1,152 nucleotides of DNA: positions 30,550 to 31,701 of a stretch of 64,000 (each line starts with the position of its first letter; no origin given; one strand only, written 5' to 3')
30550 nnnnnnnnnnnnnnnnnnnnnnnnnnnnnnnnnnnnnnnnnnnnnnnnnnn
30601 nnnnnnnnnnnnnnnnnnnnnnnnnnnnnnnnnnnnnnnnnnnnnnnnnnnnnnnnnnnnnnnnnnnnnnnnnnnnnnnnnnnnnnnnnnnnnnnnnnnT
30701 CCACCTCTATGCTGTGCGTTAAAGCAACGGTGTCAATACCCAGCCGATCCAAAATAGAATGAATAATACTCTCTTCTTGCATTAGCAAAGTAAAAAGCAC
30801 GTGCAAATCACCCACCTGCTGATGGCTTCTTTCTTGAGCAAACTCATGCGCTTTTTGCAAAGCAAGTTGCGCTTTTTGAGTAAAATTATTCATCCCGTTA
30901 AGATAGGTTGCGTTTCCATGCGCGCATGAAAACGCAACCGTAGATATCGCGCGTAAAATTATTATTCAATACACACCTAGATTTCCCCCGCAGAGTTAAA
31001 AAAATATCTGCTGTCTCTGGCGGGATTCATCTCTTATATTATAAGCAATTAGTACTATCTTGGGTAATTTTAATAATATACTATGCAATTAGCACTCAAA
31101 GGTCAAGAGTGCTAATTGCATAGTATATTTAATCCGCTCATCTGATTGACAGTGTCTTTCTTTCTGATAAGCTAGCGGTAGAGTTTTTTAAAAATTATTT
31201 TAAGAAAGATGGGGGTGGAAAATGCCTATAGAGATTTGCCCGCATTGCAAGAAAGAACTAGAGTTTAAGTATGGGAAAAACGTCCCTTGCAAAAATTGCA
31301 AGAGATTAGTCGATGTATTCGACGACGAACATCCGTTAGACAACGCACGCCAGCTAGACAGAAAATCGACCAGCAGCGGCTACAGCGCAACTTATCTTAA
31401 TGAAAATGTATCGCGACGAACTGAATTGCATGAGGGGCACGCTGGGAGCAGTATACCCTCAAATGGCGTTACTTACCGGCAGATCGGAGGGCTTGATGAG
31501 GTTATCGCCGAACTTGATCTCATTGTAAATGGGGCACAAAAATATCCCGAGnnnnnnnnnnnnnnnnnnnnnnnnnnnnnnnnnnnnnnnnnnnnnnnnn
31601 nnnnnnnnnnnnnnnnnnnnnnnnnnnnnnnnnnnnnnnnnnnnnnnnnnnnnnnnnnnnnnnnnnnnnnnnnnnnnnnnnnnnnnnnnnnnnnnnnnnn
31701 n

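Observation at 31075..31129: Consensus-perfect CIRCE (HrcA operator) shared by divergent clpB and a CDC48-like double-AAA ATPase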

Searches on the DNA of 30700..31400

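Call 47: search_rna_families(source=window, start=30700, end=31400, threshold=evalue, max_evalue=1)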
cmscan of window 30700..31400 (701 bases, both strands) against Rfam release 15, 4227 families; matches with E-value up to 1: 5.
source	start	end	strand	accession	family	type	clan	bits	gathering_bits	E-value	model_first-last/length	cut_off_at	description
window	31070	31132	+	RF03284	mir-4637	Gene; miRNA;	-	28.7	89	0.0023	1-84/84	no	mir-4637 microRNA precursor family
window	31072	31133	+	RF03926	MIR1435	Gene; miRNA;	-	23.8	94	0.46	1-186/186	no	MIR1435 microRNA precursor family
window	31074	31130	-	RF03208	mir-1781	Gene; miRNA;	-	20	68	0.45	1-86/86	no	mir-1781 microRNA precursor family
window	31069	31132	-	RF00650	mir-153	Gene; miRNA;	-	19.2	54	0.92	1-73/73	no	mir-153 microRNA precursor family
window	31005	31147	+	RF02590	Spy1186876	Gene; sRNA;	-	16.1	208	0.49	1-243/243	no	S. pyogenes small RNA 1186876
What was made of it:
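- Rfam gives only sub-threshold hairpin matches (call 47).
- Tried and rejected: Rfam on 30700-31400 (call 47).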

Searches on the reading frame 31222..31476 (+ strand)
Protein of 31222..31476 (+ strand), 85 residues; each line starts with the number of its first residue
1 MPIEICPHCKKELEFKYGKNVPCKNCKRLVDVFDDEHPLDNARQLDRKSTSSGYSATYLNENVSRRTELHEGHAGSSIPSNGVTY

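Call 72: search_protein_representatives(protein=window:31222-31476:+)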
Query: 85 residues. Proteins with E-value up to 0.001 (for the whole library): 4; up to 1e-10: 0; up to 1e-30: 0. The best 4 are listed.
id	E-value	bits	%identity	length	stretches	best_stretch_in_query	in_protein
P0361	1.1e-06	45.2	48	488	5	32-51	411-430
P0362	1.5e-05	41.6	50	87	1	5-40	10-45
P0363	1.9e-05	41.3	41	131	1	5-66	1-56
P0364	3.1e-04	37.4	47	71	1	1-36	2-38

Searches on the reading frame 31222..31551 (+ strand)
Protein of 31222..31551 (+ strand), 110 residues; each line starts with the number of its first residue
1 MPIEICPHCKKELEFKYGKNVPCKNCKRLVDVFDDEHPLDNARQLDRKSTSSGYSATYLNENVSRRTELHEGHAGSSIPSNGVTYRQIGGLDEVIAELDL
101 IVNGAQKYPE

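Call 22: find_related_loci(query=A1, collection=metagenome_contigs, flank=4000)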
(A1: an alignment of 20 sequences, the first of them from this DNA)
Query A1 (110 aa) in metagenome_contigs; peptide patterns used: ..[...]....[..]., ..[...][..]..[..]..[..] (x = any residue, [..] = any of these).
148 stretches matched a pattern; 14 encode a relative of the query (tblastn E <= 1e-3); 14 distinct loci.
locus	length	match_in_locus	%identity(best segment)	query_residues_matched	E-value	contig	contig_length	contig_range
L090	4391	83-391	59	1-109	1e-41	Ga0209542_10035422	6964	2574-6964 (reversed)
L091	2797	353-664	56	1-110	1e-41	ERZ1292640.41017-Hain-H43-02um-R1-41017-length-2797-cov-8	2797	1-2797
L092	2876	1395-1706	55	1-110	7e-41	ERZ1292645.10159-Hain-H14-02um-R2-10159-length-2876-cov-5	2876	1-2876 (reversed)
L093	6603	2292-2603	58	1-110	1e-39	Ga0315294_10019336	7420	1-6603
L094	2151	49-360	55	1-110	2e-39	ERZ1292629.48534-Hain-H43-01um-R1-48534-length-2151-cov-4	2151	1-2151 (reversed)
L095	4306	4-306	56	4-110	3e-39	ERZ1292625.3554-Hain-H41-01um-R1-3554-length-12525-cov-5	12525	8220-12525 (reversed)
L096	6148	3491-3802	53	1-110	2e-38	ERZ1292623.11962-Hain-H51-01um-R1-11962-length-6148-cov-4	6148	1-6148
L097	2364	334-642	54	1-109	7e-38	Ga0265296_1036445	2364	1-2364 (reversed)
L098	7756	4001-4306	52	1-109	4e-32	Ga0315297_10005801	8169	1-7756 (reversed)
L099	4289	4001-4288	49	1-102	2e-27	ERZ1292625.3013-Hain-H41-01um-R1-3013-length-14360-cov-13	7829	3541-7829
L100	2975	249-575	44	4-110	1e-26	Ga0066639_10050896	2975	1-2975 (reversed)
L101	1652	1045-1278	49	36-110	1e-19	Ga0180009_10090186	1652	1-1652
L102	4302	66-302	49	36-110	8e-19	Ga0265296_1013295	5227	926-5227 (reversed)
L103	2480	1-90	70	81-110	4e-11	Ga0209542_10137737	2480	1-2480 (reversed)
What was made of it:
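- Tried and rejected: Metagenome scan with the zinc-ribbon N-terminal alignment (call 22).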
